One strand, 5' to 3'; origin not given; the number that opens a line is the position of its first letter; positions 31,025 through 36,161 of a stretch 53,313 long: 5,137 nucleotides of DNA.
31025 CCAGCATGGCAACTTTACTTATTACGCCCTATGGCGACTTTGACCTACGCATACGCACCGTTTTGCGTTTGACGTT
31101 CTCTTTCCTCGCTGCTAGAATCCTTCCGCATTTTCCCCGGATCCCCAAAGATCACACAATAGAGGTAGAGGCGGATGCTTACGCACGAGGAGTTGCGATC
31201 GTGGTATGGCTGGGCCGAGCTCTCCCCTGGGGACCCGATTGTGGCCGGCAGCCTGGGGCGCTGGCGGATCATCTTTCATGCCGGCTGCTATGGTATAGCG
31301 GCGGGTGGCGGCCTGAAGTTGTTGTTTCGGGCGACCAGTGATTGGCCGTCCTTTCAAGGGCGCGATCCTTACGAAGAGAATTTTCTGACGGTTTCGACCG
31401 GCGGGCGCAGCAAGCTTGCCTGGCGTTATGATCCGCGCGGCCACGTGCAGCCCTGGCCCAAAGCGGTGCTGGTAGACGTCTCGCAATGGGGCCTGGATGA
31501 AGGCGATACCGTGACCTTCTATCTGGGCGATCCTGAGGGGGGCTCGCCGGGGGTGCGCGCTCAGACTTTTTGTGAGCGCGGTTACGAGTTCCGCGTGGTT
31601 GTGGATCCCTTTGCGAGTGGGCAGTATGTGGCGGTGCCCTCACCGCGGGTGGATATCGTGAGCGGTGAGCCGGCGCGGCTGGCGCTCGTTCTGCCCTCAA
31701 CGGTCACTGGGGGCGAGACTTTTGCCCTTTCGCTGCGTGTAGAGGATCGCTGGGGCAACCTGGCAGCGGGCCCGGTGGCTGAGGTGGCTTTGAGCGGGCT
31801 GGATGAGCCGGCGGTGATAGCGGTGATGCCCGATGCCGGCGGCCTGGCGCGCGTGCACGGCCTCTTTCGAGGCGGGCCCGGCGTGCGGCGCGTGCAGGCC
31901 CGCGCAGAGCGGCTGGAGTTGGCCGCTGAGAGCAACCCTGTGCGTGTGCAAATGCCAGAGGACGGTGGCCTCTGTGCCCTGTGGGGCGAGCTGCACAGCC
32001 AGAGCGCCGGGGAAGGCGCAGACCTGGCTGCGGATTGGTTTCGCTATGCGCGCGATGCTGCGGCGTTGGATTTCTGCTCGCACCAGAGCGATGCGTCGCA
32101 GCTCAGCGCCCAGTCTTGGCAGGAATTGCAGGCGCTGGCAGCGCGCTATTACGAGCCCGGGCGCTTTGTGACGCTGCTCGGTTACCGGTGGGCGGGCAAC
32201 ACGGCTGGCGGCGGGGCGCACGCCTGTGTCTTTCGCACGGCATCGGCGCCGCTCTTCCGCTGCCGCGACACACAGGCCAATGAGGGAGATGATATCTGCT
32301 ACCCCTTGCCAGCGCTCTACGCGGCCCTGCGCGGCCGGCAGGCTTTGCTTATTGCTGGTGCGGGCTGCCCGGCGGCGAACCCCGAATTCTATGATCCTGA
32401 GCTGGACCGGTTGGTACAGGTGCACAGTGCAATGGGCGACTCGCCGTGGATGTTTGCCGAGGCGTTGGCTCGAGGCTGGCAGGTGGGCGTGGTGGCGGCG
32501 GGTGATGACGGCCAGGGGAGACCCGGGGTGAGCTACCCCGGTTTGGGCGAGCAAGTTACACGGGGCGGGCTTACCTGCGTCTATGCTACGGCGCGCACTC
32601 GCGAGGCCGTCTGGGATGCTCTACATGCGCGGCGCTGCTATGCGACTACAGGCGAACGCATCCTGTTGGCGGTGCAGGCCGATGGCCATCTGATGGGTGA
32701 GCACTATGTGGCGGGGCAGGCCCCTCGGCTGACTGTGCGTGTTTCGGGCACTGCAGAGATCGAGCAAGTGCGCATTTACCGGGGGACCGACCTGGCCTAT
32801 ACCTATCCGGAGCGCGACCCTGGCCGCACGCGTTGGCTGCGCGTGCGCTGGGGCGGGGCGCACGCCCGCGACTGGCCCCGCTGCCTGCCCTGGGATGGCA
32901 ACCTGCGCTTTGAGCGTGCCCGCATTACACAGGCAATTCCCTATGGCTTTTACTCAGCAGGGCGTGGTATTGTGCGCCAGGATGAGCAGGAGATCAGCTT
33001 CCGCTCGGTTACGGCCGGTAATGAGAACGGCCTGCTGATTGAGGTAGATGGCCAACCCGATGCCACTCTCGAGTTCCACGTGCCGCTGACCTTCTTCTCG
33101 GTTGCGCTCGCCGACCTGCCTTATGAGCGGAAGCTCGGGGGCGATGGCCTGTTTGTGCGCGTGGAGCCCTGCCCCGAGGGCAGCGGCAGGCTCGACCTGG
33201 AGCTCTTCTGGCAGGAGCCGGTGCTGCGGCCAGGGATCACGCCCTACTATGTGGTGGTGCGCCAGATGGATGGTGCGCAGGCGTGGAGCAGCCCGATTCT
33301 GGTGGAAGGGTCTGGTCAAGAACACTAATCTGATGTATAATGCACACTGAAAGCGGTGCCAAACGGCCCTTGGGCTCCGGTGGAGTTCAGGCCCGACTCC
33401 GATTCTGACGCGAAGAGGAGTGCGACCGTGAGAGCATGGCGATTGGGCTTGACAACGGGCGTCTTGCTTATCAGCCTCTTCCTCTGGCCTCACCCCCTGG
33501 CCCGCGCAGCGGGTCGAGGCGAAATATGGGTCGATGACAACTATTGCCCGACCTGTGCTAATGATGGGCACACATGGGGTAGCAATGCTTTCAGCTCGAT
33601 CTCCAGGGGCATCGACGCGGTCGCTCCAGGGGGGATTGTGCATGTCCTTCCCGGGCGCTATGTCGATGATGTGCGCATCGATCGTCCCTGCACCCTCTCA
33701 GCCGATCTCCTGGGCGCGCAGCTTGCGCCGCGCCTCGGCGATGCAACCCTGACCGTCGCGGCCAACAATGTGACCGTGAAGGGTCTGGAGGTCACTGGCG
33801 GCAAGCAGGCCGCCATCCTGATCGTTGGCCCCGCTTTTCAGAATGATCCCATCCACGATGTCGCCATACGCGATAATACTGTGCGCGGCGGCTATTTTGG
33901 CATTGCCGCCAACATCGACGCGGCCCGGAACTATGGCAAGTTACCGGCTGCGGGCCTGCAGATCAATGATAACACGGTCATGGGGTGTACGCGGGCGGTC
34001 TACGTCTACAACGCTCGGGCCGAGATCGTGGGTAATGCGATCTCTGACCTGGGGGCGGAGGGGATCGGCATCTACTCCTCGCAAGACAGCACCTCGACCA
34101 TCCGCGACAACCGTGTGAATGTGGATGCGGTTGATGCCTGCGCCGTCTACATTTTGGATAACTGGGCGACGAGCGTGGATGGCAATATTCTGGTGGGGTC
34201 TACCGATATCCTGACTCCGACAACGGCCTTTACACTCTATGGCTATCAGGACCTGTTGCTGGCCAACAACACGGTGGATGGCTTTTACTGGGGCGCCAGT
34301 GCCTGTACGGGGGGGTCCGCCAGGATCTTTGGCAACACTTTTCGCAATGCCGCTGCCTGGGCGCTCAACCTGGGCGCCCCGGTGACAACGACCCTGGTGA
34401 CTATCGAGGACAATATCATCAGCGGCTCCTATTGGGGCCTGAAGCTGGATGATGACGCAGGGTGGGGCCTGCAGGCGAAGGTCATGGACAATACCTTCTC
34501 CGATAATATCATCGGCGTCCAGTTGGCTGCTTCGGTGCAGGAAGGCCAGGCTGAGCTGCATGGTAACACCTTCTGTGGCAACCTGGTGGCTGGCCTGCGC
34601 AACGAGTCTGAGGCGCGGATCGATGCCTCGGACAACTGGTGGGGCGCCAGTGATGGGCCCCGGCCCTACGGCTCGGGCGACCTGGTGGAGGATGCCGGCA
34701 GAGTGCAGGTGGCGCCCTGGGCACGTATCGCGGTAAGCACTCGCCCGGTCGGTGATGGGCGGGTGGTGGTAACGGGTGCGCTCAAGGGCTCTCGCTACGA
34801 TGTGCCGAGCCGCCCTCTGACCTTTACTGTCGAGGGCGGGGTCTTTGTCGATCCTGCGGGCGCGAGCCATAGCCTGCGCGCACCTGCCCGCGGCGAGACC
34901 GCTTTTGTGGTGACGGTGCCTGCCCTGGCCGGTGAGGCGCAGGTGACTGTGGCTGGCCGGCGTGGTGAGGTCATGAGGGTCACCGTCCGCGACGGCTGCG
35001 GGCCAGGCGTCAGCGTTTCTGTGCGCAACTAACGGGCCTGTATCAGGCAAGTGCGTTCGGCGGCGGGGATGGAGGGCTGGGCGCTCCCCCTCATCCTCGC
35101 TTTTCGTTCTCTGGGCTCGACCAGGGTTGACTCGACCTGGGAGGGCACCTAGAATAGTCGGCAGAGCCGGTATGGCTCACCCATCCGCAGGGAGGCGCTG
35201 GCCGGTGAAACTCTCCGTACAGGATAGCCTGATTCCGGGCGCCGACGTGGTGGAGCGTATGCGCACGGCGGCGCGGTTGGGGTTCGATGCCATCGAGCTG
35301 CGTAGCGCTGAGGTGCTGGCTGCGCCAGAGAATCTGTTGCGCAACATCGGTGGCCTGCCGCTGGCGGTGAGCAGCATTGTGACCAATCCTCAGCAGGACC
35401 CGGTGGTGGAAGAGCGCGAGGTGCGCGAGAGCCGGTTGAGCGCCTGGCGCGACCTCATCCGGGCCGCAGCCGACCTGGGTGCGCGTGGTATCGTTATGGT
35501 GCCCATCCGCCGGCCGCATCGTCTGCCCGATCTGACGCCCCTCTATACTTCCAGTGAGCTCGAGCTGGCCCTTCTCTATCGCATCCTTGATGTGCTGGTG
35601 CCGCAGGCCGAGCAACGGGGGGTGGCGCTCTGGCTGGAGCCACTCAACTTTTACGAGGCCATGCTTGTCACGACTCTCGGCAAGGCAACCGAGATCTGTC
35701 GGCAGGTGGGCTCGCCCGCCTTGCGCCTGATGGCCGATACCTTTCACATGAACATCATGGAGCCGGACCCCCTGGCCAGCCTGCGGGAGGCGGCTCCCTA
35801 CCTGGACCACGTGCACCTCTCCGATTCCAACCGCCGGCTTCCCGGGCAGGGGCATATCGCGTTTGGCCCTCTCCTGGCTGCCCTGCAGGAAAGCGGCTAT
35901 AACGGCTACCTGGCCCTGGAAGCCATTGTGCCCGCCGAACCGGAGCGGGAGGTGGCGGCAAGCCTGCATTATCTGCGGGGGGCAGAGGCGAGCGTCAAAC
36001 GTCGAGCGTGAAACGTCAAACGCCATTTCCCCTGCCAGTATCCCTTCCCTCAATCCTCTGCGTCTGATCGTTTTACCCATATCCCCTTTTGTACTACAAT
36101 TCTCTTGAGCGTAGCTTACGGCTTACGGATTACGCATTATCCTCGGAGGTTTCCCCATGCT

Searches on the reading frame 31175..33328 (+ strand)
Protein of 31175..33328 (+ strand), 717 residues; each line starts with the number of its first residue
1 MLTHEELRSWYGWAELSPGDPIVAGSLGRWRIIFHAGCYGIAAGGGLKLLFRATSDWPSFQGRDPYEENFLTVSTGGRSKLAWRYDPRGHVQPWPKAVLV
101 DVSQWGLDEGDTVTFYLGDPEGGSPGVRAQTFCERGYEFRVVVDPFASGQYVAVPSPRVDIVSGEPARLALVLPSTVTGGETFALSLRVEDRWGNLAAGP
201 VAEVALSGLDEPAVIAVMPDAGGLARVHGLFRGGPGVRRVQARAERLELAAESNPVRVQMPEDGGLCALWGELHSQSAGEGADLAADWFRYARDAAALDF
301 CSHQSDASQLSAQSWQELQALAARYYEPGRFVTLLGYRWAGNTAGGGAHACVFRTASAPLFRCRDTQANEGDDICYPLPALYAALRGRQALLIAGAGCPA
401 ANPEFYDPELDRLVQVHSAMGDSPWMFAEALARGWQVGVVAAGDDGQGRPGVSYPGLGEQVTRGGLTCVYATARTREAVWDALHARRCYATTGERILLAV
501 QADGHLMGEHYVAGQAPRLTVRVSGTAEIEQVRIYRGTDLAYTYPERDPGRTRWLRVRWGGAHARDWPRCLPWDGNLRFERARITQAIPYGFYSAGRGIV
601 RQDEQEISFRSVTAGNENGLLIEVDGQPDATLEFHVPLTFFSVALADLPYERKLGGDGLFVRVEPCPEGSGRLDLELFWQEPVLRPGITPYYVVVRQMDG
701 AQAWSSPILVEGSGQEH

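Call 71: search_protein_families(library=pfam, proteins=[window:31175-33328:+], max_evalue=0.00001)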
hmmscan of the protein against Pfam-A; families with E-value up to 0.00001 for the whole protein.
window:31175-33328:+ (717 aa): 1 family
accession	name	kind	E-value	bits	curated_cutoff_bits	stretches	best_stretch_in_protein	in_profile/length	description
PF12228.14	DUF3604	-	1.5e-17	63.7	20.4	2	459-502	373-416/591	Protein of unknown function (DUF3604)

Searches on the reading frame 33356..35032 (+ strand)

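Call 71: search_protein_families(library=pfam, proteins=[window:33356-35032:+], max_evalue=0.00001)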
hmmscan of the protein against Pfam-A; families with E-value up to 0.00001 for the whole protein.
window:33356-35032:+ (558 aa): 2 families
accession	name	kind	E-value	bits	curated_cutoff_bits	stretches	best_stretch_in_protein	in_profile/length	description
PF05048.19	NosD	-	3.1e-13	50.1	23.6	2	167-331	47-172/212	Periplasmic copper-binding protein (NosD)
PF13229.12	Beta_helix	-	5.6e-13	49.3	25.9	1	201-333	11-138/158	Right handed beta helix region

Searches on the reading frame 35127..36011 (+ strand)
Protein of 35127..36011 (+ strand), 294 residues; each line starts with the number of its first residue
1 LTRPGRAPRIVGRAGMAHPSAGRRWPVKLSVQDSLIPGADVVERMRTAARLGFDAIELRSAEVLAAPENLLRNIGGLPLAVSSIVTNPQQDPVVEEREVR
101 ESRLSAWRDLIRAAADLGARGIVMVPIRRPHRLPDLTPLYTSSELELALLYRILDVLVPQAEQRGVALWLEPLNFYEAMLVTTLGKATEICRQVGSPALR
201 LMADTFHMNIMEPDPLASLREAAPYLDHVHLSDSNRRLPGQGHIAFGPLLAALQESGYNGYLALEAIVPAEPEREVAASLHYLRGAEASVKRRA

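Call 71: search_protein_families(library=pfam, proteins=[window:35127-36011:+], max_evalue=0.00001)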
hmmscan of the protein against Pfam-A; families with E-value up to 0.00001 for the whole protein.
window:35127-36011:+ (294 aa): 1 family
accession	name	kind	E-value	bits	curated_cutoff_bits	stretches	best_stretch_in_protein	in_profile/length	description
PF01261.30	AP_endonuc_2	-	5.2e-37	128.3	31.1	1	46-284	2-247/249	Xylose isomerase-like TIM barrel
